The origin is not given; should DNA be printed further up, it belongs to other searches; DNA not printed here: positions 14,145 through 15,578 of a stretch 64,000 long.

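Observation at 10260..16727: Six-gene operon combining a serine-palmitoyltransferase-like enzyme, a GNAT-like acyltransferase, an SDR reductase, a lipid glycosyltransferase and a flippase-like protein: candidate (glyco)sphingolipid or aminolipid pathway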

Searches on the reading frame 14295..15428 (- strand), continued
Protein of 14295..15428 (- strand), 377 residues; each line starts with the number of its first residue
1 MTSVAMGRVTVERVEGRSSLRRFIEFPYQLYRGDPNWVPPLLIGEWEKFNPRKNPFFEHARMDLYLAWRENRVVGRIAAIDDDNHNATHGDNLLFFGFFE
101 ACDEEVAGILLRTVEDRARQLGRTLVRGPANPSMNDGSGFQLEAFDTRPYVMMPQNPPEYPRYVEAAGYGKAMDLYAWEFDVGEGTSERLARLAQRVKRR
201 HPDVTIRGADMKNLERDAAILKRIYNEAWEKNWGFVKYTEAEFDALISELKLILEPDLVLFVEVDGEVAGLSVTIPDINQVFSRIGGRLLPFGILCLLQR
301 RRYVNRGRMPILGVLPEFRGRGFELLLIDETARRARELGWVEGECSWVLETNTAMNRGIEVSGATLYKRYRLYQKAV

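Call 81: search_dna_similar(query=window:14295-15428:-, collection=plasmids, mode=protein, max_evalue=1e-10, max_rows=15)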
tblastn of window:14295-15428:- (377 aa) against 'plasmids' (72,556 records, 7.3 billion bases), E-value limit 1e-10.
Records with a match: 45; places in all: 46; records where one place covers at least 80% of the query: 45.
Best place of each record, by identity: 60-80% 1; <60% 44.
By first word of the organism name: Roseomonas 13; Ensifer 6; Pseudomonas 3; Escherichia 3; Shinella 2; Rhizobium 2; Rubrobacter 1; Nonomuraea 1; Rahnella 1; Streptomyces 1; and 12 more.
By predicted mobility (MOB-suite, as given by PLSDB): non-mobilizable 39; conjugative 5; mobilizable 1.
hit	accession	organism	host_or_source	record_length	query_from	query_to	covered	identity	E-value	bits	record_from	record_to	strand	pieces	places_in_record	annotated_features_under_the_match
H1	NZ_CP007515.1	Rubrobacter radiotolerans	-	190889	5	377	99%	62.7%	2e-150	477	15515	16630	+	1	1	hypothetical protein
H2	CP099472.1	Roseomonas mucosa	Human skin,single cell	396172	2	375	99%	40.1%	3e-62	223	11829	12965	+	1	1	dATP pyrophosphohydrolase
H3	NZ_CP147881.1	Roseomonas mucosa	cell culture,Styx glacier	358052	2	375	99%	40.1%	3e-62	223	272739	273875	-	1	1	hypothetical protein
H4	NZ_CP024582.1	Roseomonas sp. FDAARGOS_362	Homo sapiens,peripheral Blood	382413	2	375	99%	40.1%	3e-62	223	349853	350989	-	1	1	hypothetical protein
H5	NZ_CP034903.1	Roseomonas mucosa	Homo sapiens,tissue sample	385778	2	375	99%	40.1%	3e-62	223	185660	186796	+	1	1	hypothetical protein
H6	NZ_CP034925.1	Roseomonas mucosa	Homo sapiens,tissue sample,Clinical, ...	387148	2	375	99%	40.1%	3e-62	223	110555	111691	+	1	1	hypothetical protein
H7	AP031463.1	Roseomonas mucosa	Homo sapiens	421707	2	375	99%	40.1%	3e-62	223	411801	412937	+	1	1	hypothetical protein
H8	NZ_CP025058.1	Roseomonas mucosa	Homo sapiens,Clinical, healthy, human ...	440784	2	375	99%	40.1%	3e-62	223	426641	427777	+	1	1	hypothetical protein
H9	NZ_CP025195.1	Roseomonas mucosa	Homo sapiens,clinical, human skin, ...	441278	2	375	99%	40.1%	3e-62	223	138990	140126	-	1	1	hypothetical protein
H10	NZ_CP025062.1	Roseomonas mucosa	Homo sapiens,Clinical, healthy, human ...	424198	2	375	99%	40.1%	3e-62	223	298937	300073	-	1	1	hypothetical protein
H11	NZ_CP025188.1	Roseomonas mucosa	Homo sapiens,clinical, human skin, ...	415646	2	375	99%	39.8%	4e-61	219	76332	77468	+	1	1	dATP pyrophosphohydrolase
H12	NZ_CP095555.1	Roseomonas gilardii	single cell,blood and other clinical ...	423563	14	375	96%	40.3%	3e-60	217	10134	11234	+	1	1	dATP pyrophosphohydrolase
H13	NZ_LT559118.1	Nonomuraea gerenzanensis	-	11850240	9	375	97%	38.8%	1e-65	232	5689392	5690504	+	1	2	none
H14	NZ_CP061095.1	Roseomonas marmotae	Marmota himalayana,pure culture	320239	9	377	98%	37.9%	4e-67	237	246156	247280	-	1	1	dATP pyrophosphohydrolase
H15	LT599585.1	Pseudomonas veronii 1YdBTEX2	-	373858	9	377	98%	37.8%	1e-64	230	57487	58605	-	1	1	yghO: Putative uncharacterized protein YghO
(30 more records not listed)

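Call 82: get_annotated_region(hit=H1, flank=11000)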
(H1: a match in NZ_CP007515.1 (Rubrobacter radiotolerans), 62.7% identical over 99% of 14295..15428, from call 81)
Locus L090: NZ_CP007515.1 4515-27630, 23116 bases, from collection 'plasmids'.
description: Rubrobacter radiotolerans strain RSPS-4 plasmid 1, complete sequence
organism: Rubrobacter radiotolerans (NCBI taxid 42256)
taxonomy: Bacteria; Actinomycetota; Rubrobacteria; Rubrobacterales; Rubrobacteraceae; Rubrobacter; Rubrobacter radiotolerans
host: -; source: -; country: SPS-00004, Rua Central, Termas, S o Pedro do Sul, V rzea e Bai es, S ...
typing (MOB-suite, as given by PLSDB): non-mobilizable; replicon rep_cluster_201
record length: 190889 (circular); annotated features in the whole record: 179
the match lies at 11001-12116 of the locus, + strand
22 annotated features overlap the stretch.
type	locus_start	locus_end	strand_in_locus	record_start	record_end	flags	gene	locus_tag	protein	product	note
CDS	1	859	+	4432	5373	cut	-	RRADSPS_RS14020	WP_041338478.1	hypothetical protein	-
CDS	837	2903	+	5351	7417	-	-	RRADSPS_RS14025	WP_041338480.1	hypothetical protein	-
CDS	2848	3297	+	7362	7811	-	-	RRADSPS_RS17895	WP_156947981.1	hypothetical protein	-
CDS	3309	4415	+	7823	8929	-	cas7d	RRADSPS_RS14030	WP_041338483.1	type I-D CRISPR-associated protein Cas7/Csc2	-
CDS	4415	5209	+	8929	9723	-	-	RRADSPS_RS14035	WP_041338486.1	hypothetical protein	-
CDS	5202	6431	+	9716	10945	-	-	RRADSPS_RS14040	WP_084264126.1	TIGR02710 family CRISPR-associated CARF protein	GO:0043571 - maintenance of CRISPR repeat elements [Evidence IEA]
CDS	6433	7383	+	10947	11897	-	cas6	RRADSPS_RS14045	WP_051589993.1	CRISPR system precrRNA processing endoribonuclease RAMP protein Cas6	-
CDS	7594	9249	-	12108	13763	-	-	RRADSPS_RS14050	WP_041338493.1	FAD-binding dehydrogenase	-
CDS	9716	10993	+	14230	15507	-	-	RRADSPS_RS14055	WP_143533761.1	pyridoxal phosphate-dependent aminotransferase family protein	-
CDS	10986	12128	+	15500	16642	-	-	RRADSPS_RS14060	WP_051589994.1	hypothetical protein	-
CDS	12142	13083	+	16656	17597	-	-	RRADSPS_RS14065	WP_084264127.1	NAD(P)-dependent oxidoreductase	-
CDS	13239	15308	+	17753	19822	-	-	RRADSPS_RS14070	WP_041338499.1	LTA synthase family protein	-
CDS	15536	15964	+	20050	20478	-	-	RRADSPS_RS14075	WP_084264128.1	small multi-drug export protein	-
CDS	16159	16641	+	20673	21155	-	-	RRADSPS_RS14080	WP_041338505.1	SRPBCC family protein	-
CDS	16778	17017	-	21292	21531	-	-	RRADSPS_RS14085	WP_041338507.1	hypothetical protein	-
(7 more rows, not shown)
